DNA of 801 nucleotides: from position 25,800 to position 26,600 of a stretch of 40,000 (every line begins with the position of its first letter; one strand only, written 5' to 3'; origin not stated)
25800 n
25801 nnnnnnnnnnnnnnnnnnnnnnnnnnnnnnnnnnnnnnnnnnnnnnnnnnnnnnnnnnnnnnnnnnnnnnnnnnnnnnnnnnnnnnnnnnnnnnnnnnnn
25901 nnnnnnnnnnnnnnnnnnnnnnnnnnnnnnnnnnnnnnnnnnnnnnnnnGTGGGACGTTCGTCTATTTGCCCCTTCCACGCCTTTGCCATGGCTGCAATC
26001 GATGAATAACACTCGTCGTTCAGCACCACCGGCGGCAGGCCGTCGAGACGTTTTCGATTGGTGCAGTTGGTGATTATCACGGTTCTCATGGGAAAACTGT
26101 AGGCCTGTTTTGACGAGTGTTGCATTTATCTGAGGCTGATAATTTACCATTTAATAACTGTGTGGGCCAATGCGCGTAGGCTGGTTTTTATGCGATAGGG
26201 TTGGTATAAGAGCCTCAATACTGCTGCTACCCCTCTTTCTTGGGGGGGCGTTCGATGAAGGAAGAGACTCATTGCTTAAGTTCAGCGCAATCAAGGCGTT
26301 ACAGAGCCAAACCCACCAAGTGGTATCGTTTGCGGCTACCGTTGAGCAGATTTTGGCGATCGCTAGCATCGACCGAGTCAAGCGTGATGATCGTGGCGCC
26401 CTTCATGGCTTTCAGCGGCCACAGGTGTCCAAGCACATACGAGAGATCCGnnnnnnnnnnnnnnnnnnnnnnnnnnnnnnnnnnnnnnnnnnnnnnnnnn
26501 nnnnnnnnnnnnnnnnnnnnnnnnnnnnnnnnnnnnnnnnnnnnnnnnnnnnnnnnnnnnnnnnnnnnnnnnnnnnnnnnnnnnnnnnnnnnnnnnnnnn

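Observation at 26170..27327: Second DGQHR paralogue, divergently transcribed, same 351-aa length if it starts at TTG 26272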

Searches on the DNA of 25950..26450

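Call 83: search_rna_families(source=window, start=25950, end=26450, threshold=evalue, max_evalue=10)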
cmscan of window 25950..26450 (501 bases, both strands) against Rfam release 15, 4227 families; matches with E-value up to 10: 3.
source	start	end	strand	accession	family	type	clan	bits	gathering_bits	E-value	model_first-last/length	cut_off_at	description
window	26058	26128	+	RF00358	snoZ101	Gene; snRNA; snoRNA; CD-box;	CL00057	17.6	44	2.7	1-96/96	no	Small nucleolar RNA Z101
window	25950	25973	+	RF00729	mir-278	Gene; miRNA;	-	12.1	55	9.6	52-75/75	5'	mir-278 microRNA precursor family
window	26267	26338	-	RF00023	tmRNA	Gene;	CL00001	5.4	47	5.1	88-140/374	no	transfer-messenger RNA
